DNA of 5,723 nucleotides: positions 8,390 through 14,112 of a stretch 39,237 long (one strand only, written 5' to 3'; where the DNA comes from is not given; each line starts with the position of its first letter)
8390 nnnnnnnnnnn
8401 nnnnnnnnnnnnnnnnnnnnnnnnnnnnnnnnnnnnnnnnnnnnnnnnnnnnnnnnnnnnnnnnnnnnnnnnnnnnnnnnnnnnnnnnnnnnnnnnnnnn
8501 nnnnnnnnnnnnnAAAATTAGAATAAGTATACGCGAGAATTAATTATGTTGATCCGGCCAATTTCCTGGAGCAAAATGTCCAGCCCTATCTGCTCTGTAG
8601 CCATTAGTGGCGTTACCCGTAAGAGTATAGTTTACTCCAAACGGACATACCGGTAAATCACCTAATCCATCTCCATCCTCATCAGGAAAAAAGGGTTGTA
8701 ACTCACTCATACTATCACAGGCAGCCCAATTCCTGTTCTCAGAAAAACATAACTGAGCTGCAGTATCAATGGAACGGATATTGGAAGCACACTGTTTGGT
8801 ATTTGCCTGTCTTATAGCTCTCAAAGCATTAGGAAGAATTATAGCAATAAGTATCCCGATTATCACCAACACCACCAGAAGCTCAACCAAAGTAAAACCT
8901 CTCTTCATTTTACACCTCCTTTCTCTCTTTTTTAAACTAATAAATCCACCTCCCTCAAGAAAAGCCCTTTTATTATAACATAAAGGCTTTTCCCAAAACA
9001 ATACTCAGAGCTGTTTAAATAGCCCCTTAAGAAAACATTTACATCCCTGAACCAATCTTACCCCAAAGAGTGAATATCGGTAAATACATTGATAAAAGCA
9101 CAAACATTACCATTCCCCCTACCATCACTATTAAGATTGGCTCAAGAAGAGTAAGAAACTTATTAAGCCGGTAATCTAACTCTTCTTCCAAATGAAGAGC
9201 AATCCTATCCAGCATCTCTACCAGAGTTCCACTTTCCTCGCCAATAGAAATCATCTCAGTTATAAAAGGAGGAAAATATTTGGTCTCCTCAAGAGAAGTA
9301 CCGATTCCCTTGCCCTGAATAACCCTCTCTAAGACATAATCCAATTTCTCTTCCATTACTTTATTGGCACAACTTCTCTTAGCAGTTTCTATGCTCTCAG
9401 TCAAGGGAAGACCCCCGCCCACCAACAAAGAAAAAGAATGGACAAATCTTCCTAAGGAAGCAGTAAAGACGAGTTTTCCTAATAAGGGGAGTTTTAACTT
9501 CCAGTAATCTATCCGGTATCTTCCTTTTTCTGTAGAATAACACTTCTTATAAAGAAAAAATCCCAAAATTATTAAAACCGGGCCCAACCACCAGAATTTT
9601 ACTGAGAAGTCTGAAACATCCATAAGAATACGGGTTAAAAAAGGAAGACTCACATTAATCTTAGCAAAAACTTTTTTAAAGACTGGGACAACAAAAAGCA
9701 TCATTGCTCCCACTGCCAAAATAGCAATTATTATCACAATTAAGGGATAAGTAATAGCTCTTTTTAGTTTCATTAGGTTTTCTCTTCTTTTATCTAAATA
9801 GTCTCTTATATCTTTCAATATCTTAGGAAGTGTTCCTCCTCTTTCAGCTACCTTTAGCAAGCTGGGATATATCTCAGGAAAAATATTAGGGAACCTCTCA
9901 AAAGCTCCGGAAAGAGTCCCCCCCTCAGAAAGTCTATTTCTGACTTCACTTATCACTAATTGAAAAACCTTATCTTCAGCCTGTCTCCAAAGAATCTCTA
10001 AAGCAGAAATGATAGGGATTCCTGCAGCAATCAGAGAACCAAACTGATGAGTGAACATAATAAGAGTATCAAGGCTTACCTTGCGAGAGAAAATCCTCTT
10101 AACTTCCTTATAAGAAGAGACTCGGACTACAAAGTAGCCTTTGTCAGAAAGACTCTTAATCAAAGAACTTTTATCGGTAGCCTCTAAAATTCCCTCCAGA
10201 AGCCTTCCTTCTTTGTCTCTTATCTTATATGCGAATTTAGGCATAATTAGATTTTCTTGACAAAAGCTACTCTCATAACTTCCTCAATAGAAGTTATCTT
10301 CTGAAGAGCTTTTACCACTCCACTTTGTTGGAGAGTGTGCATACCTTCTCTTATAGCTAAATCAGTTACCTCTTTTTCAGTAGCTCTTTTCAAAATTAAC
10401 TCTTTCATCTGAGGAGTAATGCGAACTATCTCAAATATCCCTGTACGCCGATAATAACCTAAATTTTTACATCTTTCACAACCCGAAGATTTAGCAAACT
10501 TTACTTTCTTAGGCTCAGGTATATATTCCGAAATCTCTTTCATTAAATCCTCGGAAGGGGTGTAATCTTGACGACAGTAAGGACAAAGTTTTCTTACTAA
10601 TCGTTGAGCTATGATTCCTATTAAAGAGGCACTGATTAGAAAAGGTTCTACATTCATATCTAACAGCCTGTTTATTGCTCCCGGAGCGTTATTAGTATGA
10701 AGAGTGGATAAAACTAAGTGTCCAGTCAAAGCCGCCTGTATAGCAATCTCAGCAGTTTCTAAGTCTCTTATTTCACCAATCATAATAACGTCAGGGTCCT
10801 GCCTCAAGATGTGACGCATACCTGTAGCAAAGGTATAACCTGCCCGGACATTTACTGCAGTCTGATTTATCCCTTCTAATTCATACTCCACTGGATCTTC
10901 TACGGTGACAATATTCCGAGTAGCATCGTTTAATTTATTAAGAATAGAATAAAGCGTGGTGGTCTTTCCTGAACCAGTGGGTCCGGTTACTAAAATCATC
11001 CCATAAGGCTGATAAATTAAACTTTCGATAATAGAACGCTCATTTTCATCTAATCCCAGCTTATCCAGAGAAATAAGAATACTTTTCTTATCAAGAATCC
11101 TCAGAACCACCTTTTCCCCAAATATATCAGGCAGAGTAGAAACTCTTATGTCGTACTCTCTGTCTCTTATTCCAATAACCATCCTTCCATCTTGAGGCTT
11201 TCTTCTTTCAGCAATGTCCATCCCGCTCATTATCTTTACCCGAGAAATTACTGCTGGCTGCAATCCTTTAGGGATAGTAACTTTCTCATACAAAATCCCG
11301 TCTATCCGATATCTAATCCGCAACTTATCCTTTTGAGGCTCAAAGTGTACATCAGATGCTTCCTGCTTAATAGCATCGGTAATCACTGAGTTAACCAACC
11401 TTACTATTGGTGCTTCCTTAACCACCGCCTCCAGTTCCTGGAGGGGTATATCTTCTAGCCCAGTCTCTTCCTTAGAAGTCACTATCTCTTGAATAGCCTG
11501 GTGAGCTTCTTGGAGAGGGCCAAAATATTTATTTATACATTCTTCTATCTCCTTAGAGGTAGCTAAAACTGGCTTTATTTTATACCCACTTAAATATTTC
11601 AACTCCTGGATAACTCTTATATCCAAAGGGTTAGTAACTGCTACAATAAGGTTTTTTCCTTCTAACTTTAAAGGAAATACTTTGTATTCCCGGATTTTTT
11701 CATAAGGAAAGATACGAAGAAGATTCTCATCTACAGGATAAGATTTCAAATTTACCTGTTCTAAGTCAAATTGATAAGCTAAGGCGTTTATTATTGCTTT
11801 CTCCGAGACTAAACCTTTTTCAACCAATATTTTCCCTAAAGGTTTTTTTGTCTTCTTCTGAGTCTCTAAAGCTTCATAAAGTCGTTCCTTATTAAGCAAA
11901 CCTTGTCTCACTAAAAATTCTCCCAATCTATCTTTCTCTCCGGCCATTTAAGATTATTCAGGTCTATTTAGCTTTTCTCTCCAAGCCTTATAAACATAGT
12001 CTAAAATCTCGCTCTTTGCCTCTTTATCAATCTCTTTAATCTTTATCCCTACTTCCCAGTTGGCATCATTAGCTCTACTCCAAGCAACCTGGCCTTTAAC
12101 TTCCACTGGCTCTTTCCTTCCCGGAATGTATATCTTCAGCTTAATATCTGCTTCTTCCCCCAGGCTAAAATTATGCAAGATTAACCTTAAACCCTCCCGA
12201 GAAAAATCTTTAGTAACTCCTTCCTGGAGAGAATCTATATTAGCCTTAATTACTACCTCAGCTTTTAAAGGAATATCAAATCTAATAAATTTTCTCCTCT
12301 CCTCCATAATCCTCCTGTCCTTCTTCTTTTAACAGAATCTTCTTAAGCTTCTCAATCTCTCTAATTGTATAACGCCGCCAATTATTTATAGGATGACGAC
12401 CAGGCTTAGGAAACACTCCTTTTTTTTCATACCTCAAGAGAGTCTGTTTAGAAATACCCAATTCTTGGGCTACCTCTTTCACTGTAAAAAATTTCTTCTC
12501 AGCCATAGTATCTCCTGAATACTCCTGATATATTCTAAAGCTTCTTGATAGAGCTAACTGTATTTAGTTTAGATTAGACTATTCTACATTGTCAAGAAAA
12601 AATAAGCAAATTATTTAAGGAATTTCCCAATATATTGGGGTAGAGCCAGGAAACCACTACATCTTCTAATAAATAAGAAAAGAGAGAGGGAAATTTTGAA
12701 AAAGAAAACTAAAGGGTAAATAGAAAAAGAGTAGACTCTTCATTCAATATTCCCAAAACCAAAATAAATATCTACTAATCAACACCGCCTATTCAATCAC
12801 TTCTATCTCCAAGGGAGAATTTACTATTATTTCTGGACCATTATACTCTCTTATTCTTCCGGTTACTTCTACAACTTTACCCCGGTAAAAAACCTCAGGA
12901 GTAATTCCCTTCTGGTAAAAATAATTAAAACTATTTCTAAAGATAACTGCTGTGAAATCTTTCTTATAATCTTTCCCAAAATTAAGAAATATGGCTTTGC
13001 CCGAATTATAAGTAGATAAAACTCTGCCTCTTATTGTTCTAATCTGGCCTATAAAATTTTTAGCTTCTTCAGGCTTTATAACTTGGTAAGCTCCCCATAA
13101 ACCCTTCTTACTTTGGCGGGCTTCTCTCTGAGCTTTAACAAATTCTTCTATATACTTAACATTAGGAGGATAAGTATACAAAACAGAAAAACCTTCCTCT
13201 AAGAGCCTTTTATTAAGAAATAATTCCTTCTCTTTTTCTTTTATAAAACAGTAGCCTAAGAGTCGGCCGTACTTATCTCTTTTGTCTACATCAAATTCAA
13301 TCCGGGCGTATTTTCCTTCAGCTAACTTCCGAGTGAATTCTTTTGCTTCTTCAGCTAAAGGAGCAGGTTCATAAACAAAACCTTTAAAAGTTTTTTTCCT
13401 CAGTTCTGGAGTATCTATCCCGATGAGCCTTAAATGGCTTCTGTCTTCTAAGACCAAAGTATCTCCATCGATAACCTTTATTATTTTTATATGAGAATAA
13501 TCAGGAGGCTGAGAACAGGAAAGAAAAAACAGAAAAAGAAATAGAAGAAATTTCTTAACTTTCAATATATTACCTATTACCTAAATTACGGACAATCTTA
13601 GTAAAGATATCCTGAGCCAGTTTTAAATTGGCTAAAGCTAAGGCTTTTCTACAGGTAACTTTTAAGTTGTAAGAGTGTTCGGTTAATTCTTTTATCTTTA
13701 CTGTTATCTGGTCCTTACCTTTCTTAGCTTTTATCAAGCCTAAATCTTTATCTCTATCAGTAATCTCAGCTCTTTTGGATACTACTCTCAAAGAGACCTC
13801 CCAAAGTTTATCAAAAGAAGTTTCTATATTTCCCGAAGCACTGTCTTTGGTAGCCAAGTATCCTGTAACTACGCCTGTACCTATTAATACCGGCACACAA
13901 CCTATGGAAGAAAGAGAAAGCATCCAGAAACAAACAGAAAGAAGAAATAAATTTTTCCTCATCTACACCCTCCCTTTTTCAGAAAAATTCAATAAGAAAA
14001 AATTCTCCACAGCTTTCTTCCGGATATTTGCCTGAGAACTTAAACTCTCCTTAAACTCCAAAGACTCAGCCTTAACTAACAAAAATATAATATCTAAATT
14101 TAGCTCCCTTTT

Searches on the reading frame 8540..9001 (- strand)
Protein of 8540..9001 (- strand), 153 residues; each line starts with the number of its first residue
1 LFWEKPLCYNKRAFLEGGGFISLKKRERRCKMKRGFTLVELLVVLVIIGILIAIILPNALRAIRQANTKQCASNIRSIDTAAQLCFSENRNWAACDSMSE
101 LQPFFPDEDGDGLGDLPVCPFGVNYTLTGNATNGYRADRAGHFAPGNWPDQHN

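Call 4: search_protein_families(library=pfam, proteins=[window:8540-9001:-], max_evalue=0.1)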
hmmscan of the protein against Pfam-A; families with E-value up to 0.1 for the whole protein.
window:8540-9001:- (153 aa): 2 families
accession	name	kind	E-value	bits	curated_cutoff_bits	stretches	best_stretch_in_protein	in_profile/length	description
PF07963.17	N_methyl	-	2.7e-09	36.6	21.2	1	31-56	2-27/27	Prokaryotic N-terminal methylation motif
PF25665.1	His1_capsid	-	0.00043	20.6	27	1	38-77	7-46/73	His1 virus capsid protein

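Call 5: search_protein_families(library=ncbifam, proteins=[window:8540-9001:-], max_evalue=0.1)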
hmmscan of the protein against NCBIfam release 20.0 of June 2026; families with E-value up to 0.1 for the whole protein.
window:8540-9001:- (153 aa): 15 families
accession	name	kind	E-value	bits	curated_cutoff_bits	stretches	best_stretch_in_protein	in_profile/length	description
TIGR01710.1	typeII_sec_gspG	equivalog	1.5e-11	44.5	88.85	1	34-85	1-52/134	type II secretion system major pseudopilin GspG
NF040999.1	pilin_ComGC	equivalog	1.1e-10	41.6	75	1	34-89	2-57/84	competence type IV pilus major pilin ComGC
NF041775.1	typeIV_PilA_Myxo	equivalog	1.4e-10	41.5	400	1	32-93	9-70/214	type IV pilin protein PilA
NF007862.0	PRK10574.1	equivalog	1.9e-10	41.1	138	1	32-100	3-71/145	prepilin peptidase-dependent pilin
TIGR02532.1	IV_pilin_GFxxxE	domain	1.5e-08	34.1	16.3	1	33-56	1-24/24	prepilin-type N-terminal cleavage/methylation domain-containing protein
TIGR01708.2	typeII_sec_gspH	equivalog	1.3e-07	31.7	80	1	34-70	2-38/169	type II secretion system minor pseudopilin GspH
TIGR02596.1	TIGR02596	subfamily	1.2e-06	28.8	70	1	36-90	1-56/196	Verru_Chthon cassette protein D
NF041013.1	T4P_ComGE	equivalog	1.9e-05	24.7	49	1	33-85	3-56/83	competence type IV pilus minor pilin ComGE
NF040982.1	ComGD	equivalog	5.5e-05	23.6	70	1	33-78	1-46/139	competence type IV pilus minor pilin ComGD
NF007800.0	PRK10506.1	equivalog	0.00018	21.4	158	1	28-77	3-52/163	prepilin peptidase-dependent protein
TIGR02523.1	type_IV_pilV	equivalog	0.00049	20.6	52.2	1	34-75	2-46/139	type IV pilus modification protein PilV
NF041002.1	pilin_ComGF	equivalog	0.0019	18.4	80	1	34-70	2-37/139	competence type IV pilus minor pilin ComGF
NF038304.1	EPS_HpsC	equivalog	0.0044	16.6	200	1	25-62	12-49/318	hormogonium polysaccharide secretion pseudopilin HpsC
TIGR02599.1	TIGR02599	subfamily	0.016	14.5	256.5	1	35-65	1-34/361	Verru_Chthon cassette protein C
TIGR01707.1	gspI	equivalog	0.052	14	44.35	1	35-66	1-32/101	type II secretion system minor pseudopilin GspI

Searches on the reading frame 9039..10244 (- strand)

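Call 4: search_protein_families(library=pfam, proteins=[window:9039-10244:-], max_evalue=0.1)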
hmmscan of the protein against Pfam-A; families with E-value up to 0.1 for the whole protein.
window:9039-10244:- (401 aa): 2 families
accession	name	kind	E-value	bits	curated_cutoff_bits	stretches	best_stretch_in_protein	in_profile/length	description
PF00482.28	T2SSF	-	3.1e-60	202.1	25.2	2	267-389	1-125/125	Type II secretion system (T2SS), protein F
PF06195.18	DUF996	-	0.018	15.7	31.3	1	161-249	23-111/138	Protein of unknown function (DUF996)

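Call 64: search_protein_families(library=ncbifam, proteins=[window:9039-10244:-], max_evalue=0.001)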
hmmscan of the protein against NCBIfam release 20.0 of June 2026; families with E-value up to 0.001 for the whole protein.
window:9039-10244:- (401 aa): 6 families
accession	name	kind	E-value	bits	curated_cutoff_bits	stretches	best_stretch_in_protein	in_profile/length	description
TIGR02120.1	GspF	equivalog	7.5e-101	338.3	424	1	4-393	1-397/401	type II secretion system inner membrane protein GspF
NF052607.1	T4PiliAsmPilCThrm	equivalog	2.2e-91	307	700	1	1-397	1-404/406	type IV pilus assembly protein PilC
NF052606.1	T4PiliAsmPilCMyx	equivalog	4e-80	269.7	700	1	2-397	20-418/419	type IV pilus assembly protein PilC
NF007861.0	PRK10573.1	equivalog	1.2e-78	265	401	1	8-394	11-395/401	protein transport protein HofC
NF047826.1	T3SSXpsF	equivalog_domain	1.4e-66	225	650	1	1-398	1-405/405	type II secretion system protein XpsF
NF041012.2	T4P_ComGB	equivalog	2.3e-42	145.5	240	1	63-393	5-330/332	competence type IV pilus assembly protein ComGB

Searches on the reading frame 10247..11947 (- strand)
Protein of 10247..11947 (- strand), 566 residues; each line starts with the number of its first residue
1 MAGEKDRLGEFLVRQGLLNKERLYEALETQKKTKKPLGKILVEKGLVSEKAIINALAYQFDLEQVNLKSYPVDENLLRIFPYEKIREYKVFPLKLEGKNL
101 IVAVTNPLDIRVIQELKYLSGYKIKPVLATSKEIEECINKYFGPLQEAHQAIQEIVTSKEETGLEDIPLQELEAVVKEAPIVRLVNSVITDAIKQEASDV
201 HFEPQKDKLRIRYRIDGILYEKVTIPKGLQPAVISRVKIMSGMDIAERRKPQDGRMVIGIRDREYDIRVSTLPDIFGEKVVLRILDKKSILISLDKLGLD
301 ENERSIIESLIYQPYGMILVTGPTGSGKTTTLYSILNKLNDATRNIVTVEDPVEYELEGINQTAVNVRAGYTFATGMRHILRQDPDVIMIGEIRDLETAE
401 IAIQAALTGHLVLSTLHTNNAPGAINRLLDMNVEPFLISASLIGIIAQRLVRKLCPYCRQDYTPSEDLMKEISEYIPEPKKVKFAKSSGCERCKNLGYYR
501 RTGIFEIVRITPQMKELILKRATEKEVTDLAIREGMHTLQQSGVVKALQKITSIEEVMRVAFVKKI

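Call 4: search_protein_families(library=pfam, proteins=[window:10247-11947:-], max_evalue=0.1)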
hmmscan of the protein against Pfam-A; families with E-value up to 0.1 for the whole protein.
window:10247-11947:- (566 aa): 29 families (the best 25 are shown)
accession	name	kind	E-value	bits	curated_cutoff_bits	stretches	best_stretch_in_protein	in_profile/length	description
PF00437.27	T2SSE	-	6.1e-141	469.8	24.9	1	177-559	4-370/370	Type II/IV secretion system protein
PF05157.20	MshEN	-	1e-21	77.1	23.1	1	60-145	1-87/90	MshEN domain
PF13401.12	AAA_22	-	3.8e-05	24.5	27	1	316-360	6-50/130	AAA domain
PF13191.12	AAA_16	-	0.00029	21.8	32.6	1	313-365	23-64/167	AAA ATPase domain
PF03266.21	NTPase_1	-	0.0004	20.7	23.9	1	318-343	2-27/168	NTPase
PF20720.3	nSTAND3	-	0.00042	20.5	27.2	1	313-354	15-56/155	Novel STAND NTPase 3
PF00004.35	AAA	-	0.00049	21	21.2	1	318-400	1-73/131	ATPase family associated with various cellular activities (AAA)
PF13173.12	AAA_14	-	0.00056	20.4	27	1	317-407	4-85/129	AAA domain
PF25199.1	nSTAND_NTPase5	-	0.00085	19.6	34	1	314-352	40-79/145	Novel STAND NTPase 5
PF02492.25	cobW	-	0.0026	17.8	20.7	1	318-356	3-41/180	CobW/HypB/UreG, nucleotide-binding domain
PF13086.12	AAA_11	-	0.003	17.8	27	1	299-340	2-42/257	AAA domain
PF01637.24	ATPase_2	-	0.0035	17.6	33.2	1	311-363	15-68/225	ATPase domain predominantly from Archaea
PF04665.18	Pox_A32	-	0.0045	16.9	22.8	1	308-346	7-44/242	Poxvirus A32 protein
PF13604.12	AAA_30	-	0.0052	17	27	1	300-347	3-50/191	AAA domain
PF12775.13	AAA_7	-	0.0061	16.6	25.8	1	315-346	33-64/181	P-loop containing dynein motor region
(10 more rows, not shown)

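Call 64: search_protein_families(library=ncbifam, proteins=[window:10247-11947:-], max_evalue=0.001)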
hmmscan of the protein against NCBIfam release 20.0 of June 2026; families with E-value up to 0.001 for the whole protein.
window:10247-11947:- (566 aa): 24 families
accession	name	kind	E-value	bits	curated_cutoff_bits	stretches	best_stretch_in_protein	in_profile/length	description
TIGR02538.1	type_IV_pilB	equivalog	1.6e-190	634.4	675.65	1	8-561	2-562/564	type IV-A pilus assembly ATPase PilB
TIGR02533.1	type_II_gspE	equivalog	8.7e-178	591.9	630.25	1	80-560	4-485/486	type II secretion system ATPase GspE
NF053534.1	T4PilAsmATPsTfpB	equivalog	1e-144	483.2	850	1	46-561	62-582/584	type IV pilus assembly ATPase TfpB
NF007755.0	PRK10436.1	equivalog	5.4e-142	473.7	617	1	86-561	15-459/465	type II secretion system protein GspE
NF041000.1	ATPase_ComGA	equivalog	6e-83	277.9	300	1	187-452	2-266/267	competence type IV pilus ATPase ComGA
TIGR01420.1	pilT_fam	subfamily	1.6e-56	192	319.1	1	186-453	3-270/343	PilT/PilU family type 4a pilus ATPase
TIGR02525.1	plasmid_TraJ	equivalog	6.2e-28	97.8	368.3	1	281-432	121-273/372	plasmid transfer ATPase TraJ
TIGR02524.1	dot_icm_DotB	equivalog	1.1e-23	84.1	463.3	1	303-429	123-257/358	Dot/Icm type IV secretion system ATPase DotB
NF012033.0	PRK15489.1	equivalog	6.1e-19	67.6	537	1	4-146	489-631/703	glycosyl transferase family protein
NF053729.1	c-di-GMP_motif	domain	3.3e-18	65.2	38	1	7-59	1-53/53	cyclic di-GMP-binding domain-containing protein, MshE-related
NF058587.1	archaellum_moto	equivalog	3.1e-16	59.2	550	1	318-430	278-395/527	archaellum flagellar ATPase motor FlaI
NF008411.1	PRK11234.1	equivalog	4.3e-16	58.5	1170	1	6-154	482-631/723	cyclic di-3',5'-guanylate-activated glycosyltransferase NfrB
TIGR02782.1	TrbB_P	equivalog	3e-15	56.3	304.55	1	316-430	137-254/303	P-type conjugative transfer ATPase TrbB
TIGR02788.1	VirB11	equivalog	4.1e-14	52.3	249.95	1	317-432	146-266/308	P-type DNA transfer ATPase VirB11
TIGR03819.1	heli_sec_ATPase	hypoth_equivalog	5.1e-13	48.9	373.15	1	277-424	139-293/340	TadA family conjugal transfer-associated ATPase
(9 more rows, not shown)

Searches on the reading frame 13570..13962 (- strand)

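Call 16: search_protein_families(library=pfam, proteins=[window:13570-13962:-], max_evalue=0.01)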
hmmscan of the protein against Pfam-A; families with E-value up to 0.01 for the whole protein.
window:13570-13962:- (130 aa): 2 families
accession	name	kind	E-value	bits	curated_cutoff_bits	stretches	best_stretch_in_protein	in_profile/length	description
PF12092.13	DUF3568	-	0.00018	22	23.2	1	7-102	3-103/124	Protein of unknown function (DUF3568)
PF23534.1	Microp_apicomplexa_20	-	0.0029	18.1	27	1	32-91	18-77/79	Apicomplexa microprotein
